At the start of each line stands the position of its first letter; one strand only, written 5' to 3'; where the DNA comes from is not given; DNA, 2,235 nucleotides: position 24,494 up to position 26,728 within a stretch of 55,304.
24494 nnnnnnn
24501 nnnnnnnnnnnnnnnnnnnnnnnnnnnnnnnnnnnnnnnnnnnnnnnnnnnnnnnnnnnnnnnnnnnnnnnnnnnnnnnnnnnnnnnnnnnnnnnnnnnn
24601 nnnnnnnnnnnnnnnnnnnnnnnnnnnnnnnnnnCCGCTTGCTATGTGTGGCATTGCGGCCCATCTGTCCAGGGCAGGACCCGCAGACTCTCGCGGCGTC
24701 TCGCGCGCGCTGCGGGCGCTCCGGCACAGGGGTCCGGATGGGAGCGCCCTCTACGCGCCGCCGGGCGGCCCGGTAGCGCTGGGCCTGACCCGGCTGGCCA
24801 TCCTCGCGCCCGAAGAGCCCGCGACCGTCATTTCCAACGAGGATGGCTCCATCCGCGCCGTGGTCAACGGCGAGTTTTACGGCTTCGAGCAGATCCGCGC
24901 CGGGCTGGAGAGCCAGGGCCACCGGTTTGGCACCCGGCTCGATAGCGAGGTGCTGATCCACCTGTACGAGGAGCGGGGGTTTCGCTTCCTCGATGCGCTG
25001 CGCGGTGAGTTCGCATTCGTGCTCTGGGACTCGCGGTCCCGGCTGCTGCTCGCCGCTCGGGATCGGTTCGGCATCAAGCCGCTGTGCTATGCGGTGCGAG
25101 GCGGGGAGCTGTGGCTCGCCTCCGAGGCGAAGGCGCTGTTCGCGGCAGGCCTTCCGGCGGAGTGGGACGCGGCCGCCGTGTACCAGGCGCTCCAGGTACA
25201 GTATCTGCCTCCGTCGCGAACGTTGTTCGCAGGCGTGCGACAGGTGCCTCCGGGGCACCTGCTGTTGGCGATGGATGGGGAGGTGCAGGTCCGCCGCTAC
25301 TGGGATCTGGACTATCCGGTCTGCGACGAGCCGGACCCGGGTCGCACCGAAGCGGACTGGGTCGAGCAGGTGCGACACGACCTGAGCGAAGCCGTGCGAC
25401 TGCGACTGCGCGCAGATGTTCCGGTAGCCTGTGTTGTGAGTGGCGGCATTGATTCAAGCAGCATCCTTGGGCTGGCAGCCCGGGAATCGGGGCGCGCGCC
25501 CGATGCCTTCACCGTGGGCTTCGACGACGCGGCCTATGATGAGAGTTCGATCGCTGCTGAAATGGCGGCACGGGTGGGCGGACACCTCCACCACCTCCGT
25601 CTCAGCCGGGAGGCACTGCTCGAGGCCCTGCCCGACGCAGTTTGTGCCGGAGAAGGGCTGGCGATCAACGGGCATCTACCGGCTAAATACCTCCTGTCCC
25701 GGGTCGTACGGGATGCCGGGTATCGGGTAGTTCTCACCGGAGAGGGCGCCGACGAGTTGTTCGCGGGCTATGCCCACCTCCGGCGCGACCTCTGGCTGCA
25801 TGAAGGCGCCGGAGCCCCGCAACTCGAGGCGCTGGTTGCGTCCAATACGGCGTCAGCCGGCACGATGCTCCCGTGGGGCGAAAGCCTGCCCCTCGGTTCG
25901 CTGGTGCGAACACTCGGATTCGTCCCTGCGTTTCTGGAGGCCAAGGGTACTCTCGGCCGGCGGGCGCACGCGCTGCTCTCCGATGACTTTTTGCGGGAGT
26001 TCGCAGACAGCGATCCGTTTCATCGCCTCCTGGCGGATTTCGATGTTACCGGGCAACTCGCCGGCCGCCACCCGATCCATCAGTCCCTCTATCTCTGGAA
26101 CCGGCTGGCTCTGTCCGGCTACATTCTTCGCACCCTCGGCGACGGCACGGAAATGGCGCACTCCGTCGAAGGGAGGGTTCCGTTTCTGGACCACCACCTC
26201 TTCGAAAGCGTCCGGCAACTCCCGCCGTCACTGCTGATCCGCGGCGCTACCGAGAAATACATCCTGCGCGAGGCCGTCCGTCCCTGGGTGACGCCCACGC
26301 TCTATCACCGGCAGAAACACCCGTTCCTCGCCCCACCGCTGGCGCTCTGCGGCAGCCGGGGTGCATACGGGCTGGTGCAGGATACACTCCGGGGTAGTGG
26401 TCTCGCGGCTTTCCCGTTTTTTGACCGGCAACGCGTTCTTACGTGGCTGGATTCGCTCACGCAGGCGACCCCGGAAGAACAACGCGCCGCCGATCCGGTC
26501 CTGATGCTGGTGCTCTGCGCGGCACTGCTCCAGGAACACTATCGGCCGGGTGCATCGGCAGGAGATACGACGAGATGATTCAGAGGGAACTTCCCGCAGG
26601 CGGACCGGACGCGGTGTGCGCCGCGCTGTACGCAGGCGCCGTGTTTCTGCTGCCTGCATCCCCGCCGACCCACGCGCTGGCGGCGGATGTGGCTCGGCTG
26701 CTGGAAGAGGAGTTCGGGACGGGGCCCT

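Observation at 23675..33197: Orphan seven-gene NRPS-like (A-T-R) operon with an amidotransferase, oxygenase-like protein, methyltransferase, NadR-like enzyme and two dehydrogenases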

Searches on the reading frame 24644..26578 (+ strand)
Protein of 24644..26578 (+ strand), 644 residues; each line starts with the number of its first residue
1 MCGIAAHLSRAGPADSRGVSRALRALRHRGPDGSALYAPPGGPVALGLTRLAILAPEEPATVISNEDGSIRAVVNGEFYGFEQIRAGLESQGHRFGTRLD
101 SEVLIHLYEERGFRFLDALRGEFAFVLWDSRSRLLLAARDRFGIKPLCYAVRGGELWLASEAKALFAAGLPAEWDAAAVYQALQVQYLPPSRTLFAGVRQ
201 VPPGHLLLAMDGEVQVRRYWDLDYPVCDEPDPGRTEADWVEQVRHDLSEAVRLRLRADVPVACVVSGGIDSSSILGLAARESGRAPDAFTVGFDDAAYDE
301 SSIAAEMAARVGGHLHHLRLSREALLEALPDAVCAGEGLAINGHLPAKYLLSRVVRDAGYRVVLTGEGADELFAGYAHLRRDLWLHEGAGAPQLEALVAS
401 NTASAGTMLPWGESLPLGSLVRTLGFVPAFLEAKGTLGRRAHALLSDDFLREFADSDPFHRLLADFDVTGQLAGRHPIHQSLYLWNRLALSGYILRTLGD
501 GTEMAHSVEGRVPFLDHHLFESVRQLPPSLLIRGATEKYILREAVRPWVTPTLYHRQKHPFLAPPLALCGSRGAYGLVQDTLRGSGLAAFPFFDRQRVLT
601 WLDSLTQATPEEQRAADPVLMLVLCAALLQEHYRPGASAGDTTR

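Call 4: search_protein_families(library=pfam, proteins=[window:24644-26578:+], max_evalue=0.01)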
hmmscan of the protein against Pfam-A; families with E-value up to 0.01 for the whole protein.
window:24644-26578:+ (644 aa): 4 families
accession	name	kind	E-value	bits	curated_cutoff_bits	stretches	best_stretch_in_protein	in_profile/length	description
PF00733.27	Asn_synthase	-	2.1e-76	258.3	21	1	242-621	1-348/354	Asparagine synthase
PF13537.11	GATase_7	-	1.5e-32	112.7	25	1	50-166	3-122/123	Glutamine amidotransferase domain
PF13522.11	GATase_6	-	1.7e-25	89.9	27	1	42-161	10-130/130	Glutamine amidotransferase domain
PF12481.13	DUF3700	-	0.0055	16.7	27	0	116-156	126-166/228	Aluminium induced protein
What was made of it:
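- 24644..26578 (+): g2: glutamine-hydrolysing AsnB-family amidotransferase (644 aa). Asn_synthase 2.1e-76 and GATase_7 1.5e-32 (call 4).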

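Call 5: search_protein_families(library=ncbifam, proteins=[window:24644-26578:+], max_evalue=0.01)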
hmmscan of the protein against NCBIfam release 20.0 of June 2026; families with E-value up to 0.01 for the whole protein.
window:24644-26578:+ (644 aa): 9 families
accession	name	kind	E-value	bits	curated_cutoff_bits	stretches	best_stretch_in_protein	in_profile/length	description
TIGR01536.1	asn_synth_AEB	equivalog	8.1e-115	384.7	267.1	1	2-561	1-517/517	asparagine synthase (glutamine-hydrolyzing)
TIGR03108.1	eps_aminotran_1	hypoth_equivalog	2.2e-93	314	816.9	1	1-626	1-622/628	XrtA/PEP-CTERM system amidotransferase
TIGR03104.1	trio_amidotrans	equivalog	2.4e-82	277.1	570.1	2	1-377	1-381/589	N-acetylglutaminylglutamine amidotransferase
NF006949.0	PRK09431.1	equivalog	7.7e-76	255.8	499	3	1-167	1-167/554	asparagine synthase B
NF033535.1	lass_lactam_cya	exception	1.9e-43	149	525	1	11-379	12-383/668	lasso peptide isopeptide bond-forming cyclase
NF033561.1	macrolact_Ik_Al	subfamily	2.9e-20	72.4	300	1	149-375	108-333/561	albusnodin/ikarugamycin family macrolactam cyclase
TIGR01134.1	purF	equivalog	1.4e-09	37.8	350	1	59-166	86-200/432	amidophosphoribosyltransferase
NF001484.0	PRK00331.1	subfamily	4.2e-06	25.4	381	1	65-167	90-200/601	isomerizing glutamine--fructose-6-phosphate transaminase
TIGR01135.1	glmS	equivalog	1.5e-05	23.7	418.05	1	66-167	90-199/607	glutamine--fructose-6-phosphate transaminase (isomerizing)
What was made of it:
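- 24644..26578 (+): TIGR01536 scores 385 bits against a cut-off of 267 (call 5).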

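Call 38: search_solved_structures(query=window:24644-26575:+, max_evalue=1e-10)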
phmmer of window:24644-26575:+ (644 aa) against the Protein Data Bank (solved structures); distinct sequences matched with E-value up to 1e-10: 5.
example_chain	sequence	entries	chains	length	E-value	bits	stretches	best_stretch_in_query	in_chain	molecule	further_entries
1ct9_A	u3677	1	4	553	1.4e-41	146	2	23-166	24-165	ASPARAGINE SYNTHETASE B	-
7ylz_A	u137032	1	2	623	2e-40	142.2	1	1-377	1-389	hydroxyamidotransferase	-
6gq3_A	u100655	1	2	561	1.1e-28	103.3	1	23-380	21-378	Asparagine synthetase [glutamine-hydrolyzing]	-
8sue_A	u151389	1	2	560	1.8e-28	102.6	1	24-380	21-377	Asparagine synthetase [glutamine-hydrolyzing]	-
9b6c_A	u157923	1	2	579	1.1e-27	100.1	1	24-380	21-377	Asparagine synthetase [glutamine-hydrolyzing]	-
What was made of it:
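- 24644..26578 (+): Nearest PDB entries are AsnB 1ct9 and the hydroxyamidotransferase 7ylz (call 38).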

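Call 45: search_protein_families(library=padloc, proteins=[window:24644-26578:+], max_evalue=0.001)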
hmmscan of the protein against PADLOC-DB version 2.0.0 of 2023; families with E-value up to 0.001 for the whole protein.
window:24644-26578:+ (644 aa): 0 families
